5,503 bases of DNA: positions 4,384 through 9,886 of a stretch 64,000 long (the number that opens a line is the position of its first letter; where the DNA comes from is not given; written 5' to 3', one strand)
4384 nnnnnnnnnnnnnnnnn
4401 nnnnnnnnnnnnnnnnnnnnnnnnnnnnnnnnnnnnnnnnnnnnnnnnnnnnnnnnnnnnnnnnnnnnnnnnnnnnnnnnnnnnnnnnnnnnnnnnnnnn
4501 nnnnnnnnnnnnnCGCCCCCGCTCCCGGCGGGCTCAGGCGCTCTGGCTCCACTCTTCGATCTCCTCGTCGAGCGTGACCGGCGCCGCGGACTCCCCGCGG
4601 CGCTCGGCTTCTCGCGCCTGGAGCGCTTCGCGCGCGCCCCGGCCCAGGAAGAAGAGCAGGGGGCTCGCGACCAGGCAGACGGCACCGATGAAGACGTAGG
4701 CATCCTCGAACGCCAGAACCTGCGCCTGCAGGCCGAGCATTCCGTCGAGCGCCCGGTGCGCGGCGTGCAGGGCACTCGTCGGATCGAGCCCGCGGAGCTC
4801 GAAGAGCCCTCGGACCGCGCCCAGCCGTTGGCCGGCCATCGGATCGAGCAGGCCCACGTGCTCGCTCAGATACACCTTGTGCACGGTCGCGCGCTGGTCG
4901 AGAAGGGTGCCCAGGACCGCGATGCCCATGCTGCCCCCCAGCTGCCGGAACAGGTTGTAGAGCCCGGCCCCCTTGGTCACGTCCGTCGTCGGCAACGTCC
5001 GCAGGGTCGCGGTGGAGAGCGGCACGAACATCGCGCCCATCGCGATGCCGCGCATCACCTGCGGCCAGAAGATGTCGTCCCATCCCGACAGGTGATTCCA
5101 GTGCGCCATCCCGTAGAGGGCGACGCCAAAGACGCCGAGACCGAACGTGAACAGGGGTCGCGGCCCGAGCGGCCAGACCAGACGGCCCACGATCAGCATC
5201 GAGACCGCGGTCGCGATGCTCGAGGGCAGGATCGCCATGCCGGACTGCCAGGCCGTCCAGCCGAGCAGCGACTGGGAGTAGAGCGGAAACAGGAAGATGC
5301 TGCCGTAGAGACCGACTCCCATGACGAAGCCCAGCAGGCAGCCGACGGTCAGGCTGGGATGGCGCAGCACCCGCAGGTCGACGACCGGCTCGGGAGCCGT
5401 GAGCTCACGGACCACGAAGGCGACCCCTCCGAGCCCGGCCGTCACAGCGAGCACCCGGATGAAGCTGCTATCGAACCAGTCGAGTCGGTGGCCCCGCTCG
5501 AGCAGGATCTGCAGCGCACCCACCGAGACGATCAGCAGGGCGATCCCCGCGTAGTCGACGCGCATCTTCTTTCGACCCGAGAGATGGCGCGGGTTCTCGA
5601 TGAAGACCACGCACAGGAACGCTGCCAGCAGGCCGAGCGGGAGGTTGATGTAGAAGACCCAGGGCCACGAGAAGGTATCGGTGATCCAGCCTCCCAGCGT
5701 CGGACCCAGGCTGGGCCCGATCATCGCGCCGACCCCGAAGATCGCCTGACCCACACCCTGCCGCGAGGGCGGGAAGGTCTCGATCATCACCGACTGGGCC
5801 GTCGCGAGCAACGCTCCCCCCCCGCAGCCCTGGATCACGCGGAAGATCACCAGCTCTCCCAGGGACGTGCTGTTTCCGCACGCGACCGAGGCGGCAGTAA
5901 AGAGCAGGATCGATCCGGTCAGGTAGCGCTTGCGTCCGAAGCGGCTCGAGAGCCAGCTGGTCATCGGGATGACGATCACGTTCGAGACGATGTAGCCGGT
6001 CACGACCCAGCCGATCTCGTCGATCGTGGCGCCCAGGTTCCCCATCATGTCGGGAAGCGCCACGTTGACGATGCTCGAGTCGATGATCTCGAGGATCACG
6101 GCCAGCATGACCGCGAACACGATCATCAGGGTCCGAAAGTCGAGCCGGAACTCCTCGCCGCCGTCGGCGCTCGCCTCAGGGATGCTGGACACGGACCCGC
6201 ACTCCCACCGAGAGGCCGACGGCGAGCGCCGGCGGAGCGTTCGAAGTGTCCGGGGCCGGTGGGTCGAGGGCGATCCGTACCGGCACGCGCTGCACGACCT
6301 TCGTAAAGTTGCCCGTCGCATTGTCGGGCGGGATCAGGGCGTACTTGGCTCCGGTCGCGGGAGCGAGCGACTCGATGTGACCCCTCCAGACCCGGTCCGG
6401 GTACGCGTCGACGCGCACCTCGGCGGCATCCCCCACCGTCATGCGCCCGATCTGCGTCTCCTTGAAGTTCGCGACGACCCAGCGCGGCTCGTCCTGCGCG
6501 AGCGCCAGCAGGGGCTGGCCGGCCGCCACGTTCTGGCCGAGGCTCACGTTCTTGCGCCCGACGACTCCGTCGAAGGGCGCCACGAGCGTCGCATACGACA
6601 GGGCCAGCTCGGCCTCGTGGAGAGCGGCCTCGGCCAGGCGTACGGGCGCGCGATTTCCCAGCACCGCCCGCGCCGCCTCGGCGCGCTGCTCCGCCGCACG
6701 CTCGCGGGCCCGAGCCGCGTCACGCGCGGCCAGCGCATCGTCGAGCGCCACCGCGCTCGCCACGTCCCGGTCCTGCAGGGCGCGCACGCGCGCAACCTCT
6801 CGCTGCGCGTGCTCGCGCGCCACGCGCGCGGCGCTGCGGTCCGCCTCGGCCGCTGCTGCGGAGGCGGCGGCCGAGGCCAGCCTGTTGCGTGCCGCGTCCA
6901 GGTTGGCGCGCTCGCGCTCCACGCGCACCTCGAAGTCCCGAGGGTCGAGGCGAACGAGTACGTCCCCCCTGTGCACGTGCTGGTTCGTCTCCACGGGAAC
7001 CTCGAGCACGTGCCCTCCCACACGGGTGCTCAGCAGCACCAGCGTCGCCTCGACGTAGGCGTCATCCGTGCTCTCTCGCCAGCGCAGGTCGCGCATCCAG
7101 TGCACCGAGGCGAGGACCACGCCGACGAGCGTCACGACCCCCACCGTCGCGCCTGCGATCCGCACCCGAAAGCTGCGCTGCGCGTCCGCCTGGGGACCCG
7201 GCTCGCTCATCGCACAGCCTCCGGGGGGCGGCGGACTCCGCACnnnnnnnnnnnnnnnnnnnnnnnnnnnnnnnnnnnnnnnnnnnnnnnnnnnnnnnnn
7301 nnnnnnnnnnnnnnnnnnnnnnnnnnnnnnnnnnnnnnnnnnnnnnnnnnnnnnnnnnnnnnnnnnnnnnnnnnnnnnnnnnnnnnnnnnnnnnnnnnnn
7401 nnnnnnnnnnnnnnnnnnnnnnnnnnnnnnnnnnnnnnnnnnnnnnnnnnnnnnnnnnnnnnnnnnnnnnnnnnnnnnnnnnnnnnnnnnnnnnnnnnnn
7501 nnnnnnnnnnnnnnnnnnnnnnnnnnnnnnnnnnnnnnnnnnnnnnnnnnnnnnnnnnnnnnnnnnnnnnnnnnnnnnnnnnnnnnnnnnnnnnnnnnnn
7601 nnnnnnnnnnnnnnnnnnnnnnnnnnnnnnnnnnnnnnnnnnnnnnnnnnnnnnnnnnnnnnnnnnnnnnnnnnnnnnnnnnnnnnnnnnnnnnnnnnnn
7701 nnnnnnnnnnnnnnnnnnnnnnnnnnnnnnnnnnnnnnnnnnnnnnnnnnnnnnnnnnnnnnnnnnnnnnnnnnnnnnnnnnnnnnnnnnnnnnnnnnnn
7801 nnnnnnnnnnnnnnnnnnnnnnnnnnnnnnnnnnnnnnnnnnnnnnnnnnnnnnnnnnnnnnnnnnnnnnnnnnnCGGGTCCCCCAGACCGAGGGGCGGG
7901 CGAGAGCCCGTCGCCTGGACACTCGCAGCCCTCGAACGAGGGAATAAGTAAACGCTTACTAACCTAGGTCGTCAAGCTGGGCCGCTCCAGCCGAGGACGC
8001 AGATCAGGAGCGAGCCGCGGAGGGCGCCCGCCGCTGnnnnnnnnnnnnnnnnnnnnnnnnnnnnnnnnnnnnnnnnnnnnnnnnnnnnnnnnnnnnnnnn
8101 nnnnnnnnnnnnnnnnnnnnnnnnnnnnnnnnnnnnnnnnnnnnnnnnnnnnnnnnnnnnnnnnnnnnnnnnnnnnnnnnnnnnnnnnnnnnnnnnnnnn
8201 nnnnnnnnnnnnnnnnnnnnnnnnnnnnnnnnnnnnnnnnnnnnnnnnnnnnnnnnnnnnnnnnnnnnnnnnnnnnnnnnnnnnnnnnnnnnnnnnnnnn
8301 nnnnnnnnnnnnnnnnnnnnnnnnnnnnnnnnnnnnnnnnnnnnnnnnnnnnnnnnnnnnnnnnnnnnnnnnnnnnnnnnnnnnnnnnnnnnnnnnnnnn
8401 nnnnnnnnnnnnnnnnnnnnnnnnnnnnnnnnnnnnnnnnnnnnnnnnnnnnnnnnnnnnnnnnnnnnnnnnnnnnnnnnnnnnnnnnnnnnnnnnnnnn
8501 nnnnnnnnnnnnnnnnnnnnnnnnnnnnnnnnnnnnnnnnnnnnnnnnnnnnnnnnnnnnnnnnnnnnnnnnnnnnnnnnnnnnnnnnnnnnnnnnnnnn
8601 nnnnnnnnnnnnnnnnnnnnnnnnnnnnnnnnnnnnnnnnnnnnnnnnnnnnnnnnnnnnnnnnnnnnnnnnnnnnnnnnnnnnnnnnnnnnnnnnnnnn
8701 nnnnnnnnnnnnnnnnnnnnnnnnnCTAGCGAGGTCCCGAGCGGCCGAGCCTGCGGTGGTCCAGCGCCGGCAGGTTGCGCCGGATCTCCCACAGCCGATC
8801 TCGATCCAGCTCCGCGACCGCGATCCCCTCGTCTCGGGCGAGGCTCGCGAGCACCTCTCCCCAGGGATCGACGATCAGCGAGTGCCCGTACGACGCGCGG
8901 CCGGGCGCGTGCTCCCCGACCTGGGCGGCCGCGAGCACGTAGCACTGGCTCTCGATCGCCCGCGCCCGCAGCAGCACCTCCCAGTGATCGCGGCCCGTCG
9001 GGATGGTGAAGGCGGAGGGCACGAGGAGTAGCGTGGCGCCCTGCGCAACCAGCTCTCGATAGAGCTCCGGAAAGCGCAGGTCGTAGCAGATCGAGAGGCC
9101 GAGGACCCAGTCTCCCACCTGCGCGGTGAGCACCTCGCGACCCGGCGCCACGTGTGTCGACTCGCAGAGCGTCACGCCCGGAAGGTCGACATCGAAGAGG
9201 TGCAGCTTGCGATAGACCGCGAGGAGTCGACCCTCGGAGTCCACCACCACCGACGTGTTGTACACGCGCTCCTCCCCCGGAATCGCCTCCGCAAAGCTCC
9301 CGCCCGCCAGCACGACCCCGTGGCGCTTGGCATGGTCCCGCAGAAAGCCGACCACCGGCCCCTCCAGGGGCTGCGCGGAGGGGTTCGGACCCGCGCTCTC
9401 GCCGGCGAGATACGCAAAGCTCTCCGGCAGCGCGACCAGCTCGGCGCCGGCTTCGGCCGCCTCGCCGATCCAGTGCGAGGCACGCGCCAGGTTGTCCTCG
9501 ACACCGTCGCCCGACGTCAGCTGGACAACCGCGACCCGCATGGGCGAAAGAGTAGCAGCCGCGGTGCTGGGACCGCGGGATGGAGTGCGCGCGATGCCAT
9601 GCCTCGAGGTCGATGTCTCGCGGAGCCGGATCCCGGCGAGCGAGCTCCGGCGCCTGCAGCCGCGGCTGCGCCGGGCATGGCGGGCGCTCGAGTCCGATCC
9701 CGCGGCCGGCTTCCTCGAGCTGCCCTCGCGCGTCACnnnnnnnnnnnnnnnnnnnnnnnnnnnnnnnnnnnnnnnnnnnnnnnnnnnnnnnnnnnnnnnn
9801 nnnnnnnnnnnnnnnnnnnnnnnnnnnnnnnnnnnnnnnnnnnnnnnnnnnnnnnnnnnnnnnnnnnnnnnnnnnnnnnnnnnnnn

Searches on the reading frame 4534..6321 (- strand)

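Call 28: search_protein_families(library=pfam, proteins=[window:4534-6321:-], max_evalue=0.001)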
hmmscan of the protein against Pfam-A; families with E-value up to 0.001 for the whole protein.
window:4534-6321:- (595 aa): 3 families
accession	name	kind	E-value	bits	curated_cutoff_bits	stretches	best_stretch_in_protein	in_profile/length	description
PF07690.21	MFS_1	-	1.1e-60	205.8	33.4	1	72-466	2-346/347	Major Facilitator Superfamily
PF00083.30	Sugar_tr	-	8.8e-09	35.2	22.3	1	103-252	48-203/452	Sugar (and other) transporter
PF06609.19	TRI12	-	9.9e-06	24.7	23.2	1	83-307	61-292/599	Fungal trichothecene efflux pump (TRI12)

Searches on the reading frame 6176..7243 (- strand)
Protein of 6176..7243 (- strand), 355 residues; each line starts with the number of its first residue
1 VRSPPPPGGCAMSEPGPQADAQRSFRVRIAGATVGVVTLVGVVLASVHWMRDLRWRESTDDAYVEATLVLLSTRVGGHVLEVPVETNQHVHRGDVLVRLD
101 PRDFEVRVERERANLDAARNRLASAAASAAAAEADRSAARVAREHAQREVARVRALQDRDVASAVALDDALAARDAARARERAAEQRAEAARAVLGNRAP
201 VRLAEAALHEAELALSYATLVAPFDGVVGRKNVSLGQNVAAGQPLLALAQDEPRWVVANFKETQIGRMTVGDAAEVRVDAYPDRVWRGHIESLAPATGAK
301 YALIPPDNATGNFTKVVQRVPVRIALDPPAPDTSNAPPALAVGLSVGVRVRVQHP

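Call 28: search_protein_families(library=pfam, proteins=[window:6176-7243:-], max_evalue=0.001)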
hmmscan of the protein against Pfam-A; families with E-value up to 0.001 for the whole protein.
window:6176-7243:- (355 aa): 4 families
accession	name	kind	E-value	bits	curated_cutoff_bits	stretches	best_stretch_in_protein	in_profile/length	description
PF16576.10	HlyD_D23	-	2.7e-19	69.7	30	1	65-296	16-187/214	Barrel-sandwich domain of CusB or HlyD membrane-fusion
PF13437.12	HlyD_3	-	9e-19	68.6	22.2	1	219-341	1-104/106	HlyD family secretion protein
PF00529.27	CusB_dom_1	-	1.8e-10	41.3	26.5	1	67-351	12-88/89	Cation efflux system protein CusB domain 1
PF13533.13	Biotin_lipoyl_2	-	1.5e-09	37.9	29.8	1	70-100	2-32/32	Biotin-lipoyl like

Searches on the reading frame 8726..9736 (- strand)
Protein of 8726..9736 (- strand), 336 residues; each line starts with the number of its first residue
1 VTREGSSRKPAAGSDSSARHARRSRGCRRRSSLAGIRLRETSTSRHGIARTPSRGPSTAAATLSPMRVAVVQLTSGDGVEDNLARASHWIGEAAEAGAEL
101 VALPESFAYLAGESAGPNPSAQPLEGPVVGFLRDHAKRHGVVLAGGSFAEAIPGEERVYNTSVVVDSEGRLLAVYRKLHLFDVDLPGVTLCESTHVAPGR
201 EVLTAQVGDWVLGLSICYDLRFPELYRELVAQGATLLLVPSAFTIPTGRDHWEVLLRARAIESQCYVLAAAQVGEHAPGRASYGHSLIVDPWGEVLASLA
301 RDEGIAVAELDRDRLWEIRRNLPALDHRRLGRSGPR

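Call 28: search_protein_families(library=pfam, proteins=[window:8726-9736:-], max_evalue=0.001)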
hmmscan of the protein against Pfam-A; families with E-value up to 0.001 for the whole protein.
window:8726-9736:- (336 aa): 1 family
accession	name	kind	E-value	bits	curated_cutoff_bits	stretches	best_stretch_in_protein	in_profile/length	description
PF00795.27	CN_hydrolase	-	1.5e-61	208.4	23.2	1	67-319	1-255/256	Carbon-nitrogen hydrolase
